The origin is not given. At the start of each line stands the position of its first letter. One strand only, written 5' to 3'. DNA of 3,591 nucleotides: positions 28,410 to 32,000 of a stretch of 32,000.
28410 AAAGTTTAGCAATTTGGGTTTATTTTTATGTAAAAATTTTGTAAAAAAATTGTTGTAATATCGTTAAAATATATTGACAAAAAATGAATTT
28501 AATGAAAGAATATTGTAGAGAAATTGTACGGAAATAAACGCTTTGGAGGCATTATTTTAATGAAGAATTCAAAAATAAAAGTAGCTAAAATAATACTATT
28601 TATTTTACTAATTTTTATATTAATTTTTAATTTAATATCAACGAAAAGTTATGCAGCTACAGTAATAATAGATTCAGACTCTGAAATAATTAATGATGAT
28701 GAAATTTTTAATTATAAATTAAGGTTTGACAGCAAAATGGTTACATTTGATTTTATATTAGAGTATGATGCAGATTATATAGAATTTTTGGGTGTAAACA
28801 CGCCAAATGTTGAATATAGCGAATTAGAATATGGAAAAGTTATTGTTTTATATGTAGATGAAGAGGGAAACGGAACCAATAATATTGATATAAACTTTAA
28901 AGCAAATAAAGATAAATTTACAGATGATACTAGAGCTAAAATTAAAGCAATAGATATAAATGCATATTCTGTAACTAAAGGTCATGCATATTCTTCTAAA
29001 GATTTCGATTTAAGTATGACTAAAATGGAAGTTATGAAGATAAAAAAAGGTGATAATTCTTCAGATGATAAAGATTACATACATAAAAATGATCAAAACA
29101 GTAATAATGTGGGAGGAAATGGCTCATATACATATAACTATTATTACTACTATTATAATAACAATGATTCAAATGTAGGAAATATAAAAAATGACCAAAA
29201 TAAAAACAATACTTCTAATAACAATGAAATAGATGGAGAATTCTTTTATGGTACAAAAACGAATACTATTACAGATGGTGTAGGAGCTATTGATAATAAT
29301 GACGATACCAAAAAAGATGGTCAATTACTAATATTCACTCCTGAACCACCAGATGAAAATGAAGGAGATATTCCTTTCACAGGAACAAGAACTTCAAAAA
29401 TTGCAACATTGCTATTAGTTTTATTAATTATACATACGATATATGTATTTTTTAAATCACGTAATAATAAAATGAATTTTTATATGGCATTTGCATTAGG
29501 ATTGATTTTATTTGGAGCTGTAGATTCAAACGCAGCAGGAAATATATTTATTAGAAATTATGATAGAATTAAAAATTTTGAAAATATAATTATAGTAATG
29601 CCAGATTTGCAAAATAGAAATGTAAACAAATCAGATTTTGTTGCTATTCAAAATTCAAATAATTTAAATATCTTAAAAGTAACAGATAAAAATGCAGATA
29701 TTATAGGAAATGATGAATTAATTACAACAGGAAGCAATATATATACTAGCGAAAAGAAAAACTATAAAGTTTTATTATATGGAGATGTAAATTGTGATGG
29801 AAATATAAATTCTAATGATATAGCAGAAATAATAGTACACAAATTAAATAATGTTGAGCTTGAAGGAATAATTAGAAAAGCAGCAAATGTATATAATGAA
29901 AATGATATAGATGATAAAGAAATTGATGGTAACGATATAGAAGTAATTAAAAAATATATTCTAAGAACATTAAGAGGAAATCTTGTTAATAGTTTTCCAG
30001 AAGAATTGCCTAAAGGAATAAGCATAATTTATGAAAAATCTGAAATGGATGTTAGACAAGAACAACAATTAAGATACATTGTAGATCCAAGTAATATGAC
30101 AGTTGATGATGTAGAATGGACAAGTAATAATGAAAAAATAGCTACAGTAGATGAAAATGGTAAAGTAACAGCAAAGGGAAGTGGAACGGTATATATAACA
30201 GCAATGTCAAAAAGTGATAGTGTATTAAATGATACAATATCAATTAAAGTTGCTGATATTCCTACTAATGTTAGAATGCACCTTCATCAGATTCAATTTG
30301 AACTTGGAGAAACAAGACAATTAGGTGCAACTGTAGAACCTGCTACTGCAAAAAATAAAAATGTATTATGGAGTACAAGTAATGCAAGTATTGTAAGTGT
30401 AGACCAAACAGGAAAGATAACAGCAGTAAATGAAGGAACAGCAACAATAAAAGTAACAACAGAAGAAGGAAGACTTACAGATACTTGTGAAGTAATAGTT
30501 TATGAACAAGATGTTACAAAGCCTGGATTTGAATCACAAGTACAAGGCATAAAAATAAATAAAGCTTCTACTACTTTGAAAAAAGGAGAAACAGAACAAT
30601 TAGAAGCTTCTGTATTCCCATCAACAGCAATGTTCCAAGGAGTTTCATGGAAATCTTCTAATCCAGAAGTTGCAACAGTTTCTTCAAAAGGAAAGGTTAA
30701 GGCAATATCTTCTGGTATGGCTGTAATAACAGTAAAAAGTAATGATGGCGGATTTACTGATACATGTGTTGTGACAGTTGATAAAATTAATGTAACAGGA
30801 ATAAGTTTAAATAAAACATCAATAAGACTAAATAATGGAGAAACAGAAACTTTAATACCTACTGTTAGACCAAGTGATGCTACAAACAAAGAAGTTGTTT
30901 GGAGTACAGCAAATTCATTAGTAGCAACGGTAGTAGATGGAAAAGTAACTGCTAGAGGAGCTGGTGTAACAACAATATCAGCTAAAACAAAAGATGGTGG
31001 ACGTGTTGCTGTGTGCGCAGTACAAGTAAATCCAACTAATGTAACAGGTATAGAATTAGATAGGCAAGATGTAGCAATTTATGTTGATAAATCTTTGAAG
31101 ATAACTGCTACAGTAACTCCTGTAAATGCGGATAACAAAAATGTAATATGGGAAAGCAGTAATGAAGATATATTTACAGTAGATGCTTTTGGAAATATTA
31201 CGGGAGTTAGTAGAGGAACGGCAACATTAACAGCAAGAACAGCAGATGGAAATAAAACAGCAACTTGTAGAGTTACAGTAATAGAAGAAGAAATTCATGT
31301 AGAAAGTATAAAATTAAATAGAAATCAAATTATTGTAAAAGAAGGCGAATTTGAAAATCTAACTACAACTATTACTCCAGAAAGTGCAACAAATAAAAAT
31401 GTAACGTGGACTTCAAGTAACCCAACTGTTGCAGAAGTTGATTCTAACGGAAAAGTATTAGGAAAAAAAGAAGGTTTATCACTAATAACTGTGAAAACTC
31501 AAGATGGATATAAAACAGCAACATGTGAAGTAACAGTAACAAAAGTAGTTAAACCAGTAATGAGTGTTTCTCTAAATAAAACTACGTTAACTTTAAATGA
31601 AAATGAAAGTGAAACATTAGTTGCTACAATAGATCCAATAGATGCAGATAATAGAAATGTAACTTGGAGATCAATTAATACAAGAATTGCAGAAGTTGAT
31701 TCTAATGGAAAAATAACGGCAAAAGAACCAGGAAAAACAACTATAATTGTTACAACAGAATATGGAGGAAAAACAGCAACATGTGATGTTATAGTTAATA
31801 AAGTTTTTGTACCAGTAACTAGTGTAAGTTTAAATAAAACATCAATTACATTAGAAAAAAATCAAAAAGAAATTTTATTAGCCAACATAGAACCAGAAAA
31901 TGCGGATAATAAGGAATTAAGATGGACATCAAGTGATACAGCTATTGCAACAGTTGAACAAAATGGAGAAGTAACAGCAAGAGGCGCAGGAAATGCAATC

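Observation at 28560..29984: Cohesin-like module and dockerin in one ORF, separated by an internal sortase sorting signal and a second signal-peptide-like segment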

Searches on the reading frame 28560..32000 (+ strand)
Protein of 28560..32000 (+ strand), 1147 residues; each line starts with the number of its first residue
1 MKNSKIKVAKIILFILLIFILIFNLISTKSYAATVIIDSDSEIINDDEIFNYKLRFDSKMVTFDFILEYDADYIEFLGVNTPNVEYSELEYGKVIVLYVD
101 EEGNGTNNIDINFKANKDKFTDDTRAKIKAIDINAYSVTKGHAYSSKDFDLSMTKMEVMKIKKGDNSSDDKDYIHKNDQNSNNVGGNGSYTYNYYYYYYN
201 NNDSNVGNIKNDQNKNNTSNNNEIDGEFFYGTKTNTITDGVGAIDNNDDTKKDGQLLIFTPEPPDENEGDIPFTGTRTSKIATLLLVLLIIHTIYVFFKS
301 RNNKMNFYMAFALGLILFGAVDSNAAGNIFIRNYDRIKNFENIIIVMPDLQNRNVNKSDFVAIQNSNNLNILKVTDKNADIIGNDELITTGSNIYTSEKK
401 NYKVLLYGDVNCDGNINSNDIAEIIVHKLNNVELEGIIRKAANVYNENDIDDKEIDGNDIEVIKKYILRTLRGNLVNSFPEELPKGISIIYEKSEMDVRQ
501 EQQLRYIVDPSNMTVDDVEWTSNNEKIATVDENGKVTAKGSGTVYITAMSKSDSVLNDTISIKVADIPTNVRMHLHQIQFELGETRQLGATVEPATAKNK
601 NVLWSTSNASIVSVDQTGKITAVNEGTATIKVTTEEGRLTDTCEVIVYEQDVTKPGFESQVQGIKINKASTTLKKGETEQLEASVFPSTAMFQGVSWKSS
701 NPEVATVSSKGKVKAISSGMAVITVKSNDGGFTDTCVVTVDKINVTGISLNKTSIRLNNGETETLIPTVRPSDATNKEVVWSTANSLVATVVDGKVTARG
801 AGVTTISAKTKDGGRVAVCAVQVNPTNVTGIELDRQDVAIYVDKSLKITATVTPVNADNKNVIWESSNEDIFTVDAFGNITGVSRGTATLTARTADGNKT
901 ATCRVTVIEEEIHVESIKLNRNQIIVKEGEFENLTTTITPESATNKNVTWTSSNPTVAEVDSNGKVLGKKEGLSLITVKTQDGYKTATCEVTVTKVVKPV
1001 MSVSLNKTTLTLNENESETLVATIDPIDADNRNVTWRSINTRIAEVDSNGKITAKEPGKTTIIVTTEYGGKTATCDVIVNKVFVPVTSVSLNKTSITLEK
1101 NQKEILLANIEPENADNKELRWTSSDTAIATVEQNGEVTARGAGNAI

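Call 6: search_protein_families(library=pfam, proteins=[window:28560-32000:+], max_evalue=1)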
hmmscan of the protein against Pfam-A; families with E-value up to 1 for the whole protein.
window:28560-32000:+ (1147 aa): 10 families
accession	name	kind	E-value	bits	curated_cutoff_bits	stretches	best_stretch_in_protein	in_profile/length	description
PF02368.24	Big_2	-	7e-115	375.6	22.8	8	1000-1077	2-79/79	Bacterial Ig-like domain (group 2)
PF22359.2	Big-like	-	6.3e-20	71.6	27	5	695-740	3-46/48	Bacterial Ig-like domain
PF11033.13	ComJ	-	0.0015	18.7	25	1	897-950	64-117/122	Competence protein J (ComJ)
PF13629.12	T2SS-T3SS_pil_N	-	0.0027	17.8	23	1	1052-1080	44-72/72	Pilus formation protein N terminal region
PF00404.24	Dockerin_1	-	0.0076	16.9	22.9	1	407-468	1-57/57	Dockerin type I domain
PF16307.10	DUF4949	-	0.071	13.7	31.1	0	1015-1069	33-87/110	Domain of unknown function (DUF4949)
PF21099.2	POLQ_helical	-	0.13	12.8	27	0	832-873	10-52/163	DNA_pol_Q helicase like region helical domain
PF04932.20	Wzy_C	-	0.16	12.2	31.7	0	273-333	12-62/149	O-Antigen ligase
PF22168.2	DIP2311-like_C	-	0.18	12.6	27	0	860-889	9-37/63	Transcriptional regulator DIP2311-like, C-terminal domain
PF22843.2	CATSPERE_NTD2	-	0.22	12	27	0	1097-1126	11-40/86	CATSPERE second N-terminal domain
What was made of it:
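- Checked: A Big_2 array (8 Pfam stretches, E = 4e-116; call 6).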

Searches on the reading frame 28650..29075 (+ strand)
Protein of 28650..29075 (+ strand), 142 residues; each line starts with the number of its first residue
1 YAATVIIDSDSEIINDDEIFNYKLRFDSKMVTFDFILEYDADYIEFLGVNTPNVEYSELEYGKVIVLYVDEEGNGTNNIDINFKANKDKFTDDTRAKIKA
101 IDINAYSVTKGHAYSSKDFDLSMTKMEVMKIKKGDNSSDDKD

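Call 31: search_solved_structures(query=A1, max_evalue=10, show_alignments=2)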
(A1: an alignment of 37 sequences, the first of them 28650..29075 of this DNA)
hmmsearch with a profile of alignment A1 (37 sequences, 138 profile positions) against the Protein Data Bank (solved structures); distinct sequences matched with E-value up to 10: 23.
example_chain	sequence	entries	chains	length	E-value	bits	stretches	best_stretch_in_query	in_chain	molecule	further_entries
2jh2_A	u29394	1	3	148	1.2e-06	31.6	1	12-73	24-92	O-GLCNACASE NAGJ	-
2ozn_A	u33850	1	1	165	1.5e-06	31.3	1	12-73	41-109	O-GlcNAcase nagJ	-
2o4e_A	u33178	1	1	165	1.5e-06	31.2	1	12-73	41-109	O-GlcNAcase nagJ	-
2w1n_A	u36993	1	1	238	2.5e-06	30.5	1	12-74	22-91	O-GLCNACASE NAGJ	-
3ul4_A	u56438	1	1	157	8e-06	28.9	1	12-80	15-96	Cellulosome-anchoring protein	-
4ums_A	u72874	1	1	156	0.00013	25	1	5-91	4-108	CELLULOSOMAL ANCHORING SCAFFOLDIN B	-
5nrk_A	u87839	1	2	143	0.00057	22.9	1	8-73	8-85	Endoglucanase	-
5nrm_A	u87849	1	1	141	0.00063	22.8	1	10-73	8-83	Endoglucanase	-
1g1k_A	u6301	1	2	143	0.0011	22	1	5-92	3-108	SCAFFOLDING PROTEIN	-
2vn5_A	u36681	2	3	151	0.0015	21.5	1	8-92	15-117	SCAFFOLDING PROTEIN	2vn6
3l8q_A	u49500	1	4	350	0.002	21.2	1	5-57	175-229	Cellulosomal scaffoldin adaptor protein B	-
2y3n_A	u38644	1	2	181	0.0023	21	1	7-45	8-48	CELLULOSOMAL SCAFFOLDIN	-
1tyj_A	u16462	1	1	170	0.0039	20.2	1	7-45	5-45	cellulosomal scaffoldin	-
10uv_A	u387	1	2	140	0.0062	19.6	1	9-119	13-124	Cohesin domain number 2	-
5g5d_A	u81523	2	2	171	0.012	18.6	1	3-53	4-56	CELLULOSOME ANCHORING PROTEIN COHESIN REGION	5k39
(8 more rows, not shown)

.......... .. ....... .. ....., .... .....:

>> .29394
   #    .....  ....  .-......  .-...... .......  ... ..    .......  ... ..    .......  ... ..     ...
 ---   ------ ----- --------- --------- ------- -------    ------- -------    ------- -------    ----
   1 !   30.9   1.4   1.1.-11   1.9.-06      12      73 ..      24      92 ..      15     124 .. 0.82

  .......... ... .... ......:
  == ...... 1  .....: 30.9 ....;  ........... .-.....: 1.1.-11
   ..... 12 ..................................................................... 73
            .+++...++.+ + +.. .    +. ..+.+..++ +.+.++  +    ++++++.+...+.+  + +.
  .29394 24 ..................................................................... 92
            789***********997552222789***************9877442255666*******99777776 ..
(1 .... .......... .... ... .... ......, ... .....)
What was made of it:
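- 28656..29048 (+): Cohesin module, aa ~33-163. The family profile hits PDB cohesins (call 31).
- Checked: A profile of its family hits cohesins in the PDB (20 of 23 hits; best is the C. perfringens NagJ cohesin 2jh2, E = 1.2e-6; call 31).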

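Call 32: search_protein_families(library=pfam, alignment_id=A1, max_evalue=1)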
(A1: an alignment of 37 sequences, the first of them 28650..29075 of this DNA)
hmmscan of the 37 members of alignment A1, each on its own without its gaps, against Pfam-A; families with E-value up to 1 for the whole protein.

A. member 1, window:28650-29075:+ (142 aa): 2 families
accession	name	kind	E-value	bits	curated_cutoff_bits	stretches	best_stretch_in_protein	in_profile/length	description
PF02470.25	MlaD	-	0.11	13.2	25.1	1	53-102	20-69/81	MlaD protein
PF18563.6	TubC_N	-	0.17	12.5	26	1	82-100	23-41/52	TubC N-terminal docking domain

B. families by the number of members that match (of 37 scanned): 48 families (the first 25 are shown)
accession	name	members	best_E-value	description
PF00963.24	Cohesin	29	7.6e-09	Cohesin domain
PF13584.12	BatD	3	0.0014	BatD DUF11 like domain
PF16640.11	Big_3_5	2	0.007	Bacterial Ig-like domain (group 3)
PF06174.16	DUF987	2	0.023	Protein of unknown function (DUF987)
PF11056.14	UvsY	2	0.046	Recombination, repair and ssDNA binding protein UvsY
PF09710.15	Trep_dent_lipo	1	0.00077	Treponema clustered lipoprotein (Trep_dent_lipo)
PF14511.12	RE_EcoO109I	1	0.0031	Type II restriction endonuclease EcoO109I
PF15868.10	MBF2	1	0.0037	Transcription activator MBF2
PF07009.16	NusG_II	1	0.0061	NusG domain II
PF07949.17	YbbR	1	0.0071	YbbR-like protein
PF06123.17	CreD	1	0.014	Inner membrane protein CreD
PF21158.3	flgK_1st_1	1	0.015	Flagellar hook-associated protein 1, D2-like domain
PF20585.4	Pectate_lyase_5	1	0.015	Putative pectate lyase-like adhesive domain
PF07610.17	DUF1573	1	0.017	Protein of unknown function (DUF1573)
PF07434.16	CblD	1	0.027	CblD like pilus biogenesis initiator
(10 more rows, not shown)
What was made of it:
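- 28656..29048 (+): 29/37 relatives hit PF00963 (call 32).
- On Cohesin (Pfam PF00963): However, 29/37 aligned relatives hit it (best 7.6e-9, call 32), and the family profile hits PDB cohesins at 1.2e-6 (call 31).
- Checked: 29 of 37 family members hit PF00963 (call 32).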

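Call 40: predict_structure(alignment_id=A1)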
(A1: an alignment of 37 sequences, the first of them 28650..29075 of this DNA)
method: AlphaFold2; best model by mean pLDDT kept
length: 142 residues; sequences in the alignment: 37
mean_pLDDT: 91.4   pTM: 0.83
mean pLDDT of the five models: 91.4, 90.9, 90.1, 89.8, 89.1
residues with pLDDT >= 90: 111; 70-90: 21; 50-70: 7; < 50: 3
segments of 3 or more residues with pLDDT < 50: 136-138
pLDDT, mean of each block of 10 residues (from residue 1): 85 88 96 98 97 97 98 96 93 94 95 96 95 61 52
secondary structure, 60 per line:
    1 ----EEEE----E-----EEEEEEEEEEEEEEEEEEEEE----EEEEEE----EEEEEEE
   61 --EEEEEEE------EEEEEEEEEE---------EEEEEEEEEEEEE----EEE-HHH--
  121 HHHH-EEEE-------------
elements in order: E5-8 E19-39 E44-49 E54-60 E63-69 E76-85 E95-107 E112-114 H121-124 E126-129
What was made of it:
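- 28656..29048 (+): The AF2 model has pLDDT 91.4 (call 40).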

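Call 45: fold_search(model_id=the predicted structure, library=pdb)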
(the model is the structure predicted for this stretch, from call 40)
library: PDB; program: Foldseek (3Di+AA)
matches with E <= 10: 1911; with E <= 0.001: 67
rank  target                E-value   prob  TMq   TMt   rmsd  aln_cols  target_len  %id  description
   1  2jh2_C                6.3e-08  1.00  0.65  0.70   3.6       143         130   14  X-ray crystal structure of a cohesin-like module from Clostridium perfringens (released 2007-11-06)
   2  2vo8                  1.1e-07  1.00  0.69  0.73   3.1       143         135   15  Cohesin module from Clostridium perfringens ATCC13124 family 33 glycoside hydrolase. (released 2008-09-02)
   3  2w1n                  1.7e-07  1.00  0.62  0.41   4.2       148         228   16  cohesin and fibronectin type-III double module construct from the Clostridium perfringens glycoside hydrolase GH84C (released 2009-02-03)
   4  5nrk_A                2.1e-07  1.00  0.66  0.66   3.4       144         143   14  Crystal structure of the sixth cohesin from Acetivibrio cellulolyticus' scaffoldin B in complex with Cel5 dockerin S15 (released 2018-01-31)
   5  5nrm_A                2.1e-07  1.00  0.61  0.61   6.5       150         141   13  Crystal structure of the sixth cohesin from Acetivibrio cellulolyticus' scaffoldin B in complex with Cel5 dockerin S51 (released 2018-01-31)
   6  2jh2_A                3.5e-07  1.00  0.64  0.67   3.5       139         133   14  X-ray crystal structure of a cohesin-like module from Clostridium perfringens (released 2007-11-06)
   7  2jh2_B                3.7e-07  1.00  0.65  0.68   3.4       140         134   15  X-ray crystal structure of a cohesin-like module from Clostridium perfringens (released 2007-11-06)
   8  4ums                  1.7e-06  1.00  0.58  0.54   3.8       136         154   19  The crystal structure of the seventh ScaB type I cohesin from Pseudobacteroides cellulosolvens (released 2015-05-06)
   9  5lxv_C                2.1e-06  1.00  0.66  0.56   4.1       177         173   12  Crystal structure of Ruminococcus flavefaciens scaffoldin C cohesin in complex with a dockerin from an uncharacterized (released 2016-10-19)
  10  5lxv_A                3.1e-06  1.00  0.67  0.57   4.0       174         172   13  Crystal structure of Ruminococcus flavefaciens scaffoldin C cohesin in complex with a dockerin from an uncharacterized (released 2016-10-19)
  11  2o4e_MODEL_1_A        9.0e-06  1.00  0.58  0.51   4.2       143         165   15  The solution structure of a protein-protein interaction module from a family 84 glycoside hydrolase of Clostri (released 2007-11-06)
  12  3l8q_C                1.2e-05  1.00  0.56  0.26   4.4       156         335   12  Structure analysis of the type II cohesin dyad from the adaptor ScaA scaffoldin of Acetivibrio cellulolyticus (released 2010-05-05)
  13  6kgf_C                1.3e-05  1.00  0.65  0.63   3.7       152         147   10  Crystal structure of CaDoc0917(R16D)-CaCohA2 complex at pH 8.2 (released 2020-07-08)
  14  1qzn                  1.3e-05  1.00  0.55  0.47   4.6       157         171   12  Crystal Structure Analysis of a type II cohesin domain from the cellulosome of Acetivibrio cellulolyticus (released 2004-09-21)
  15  6kgc_A                1.6e-05  1.00  0.68  0.68   3.4       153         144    6  Crystal structure of CaDoc0917(R49D)-CaCohA2 complex at pH 5.4 (released 2020-07-08)
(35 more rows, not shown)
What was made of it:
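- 28656..29048 (+): Foldseek's top hits are cohesins, TM 0.65-0.73 (call 45).
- On Cohesin (Pfam PF00963): Nearly all Foldseek PDB hits with E <= 1e-4 are cohesins; 2vo8 has TM 0.69/0.73 (call 45).
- Closest known: Ruminococcus flavefaciens ScaE anchoring scaffoldin with the X-dockerins of ScaB and CttA. Same: The cohesin fold matches (4iu2_A/4iu3_A appear among the Foldseek hits, call 45).
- Checked: The AlphaFold model (pLDDT 91.4; call 40) matches cohesins almost exclusively (2jh2_C E = 6e-8; 2vo8 TM 0.69/0.73; call 45).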
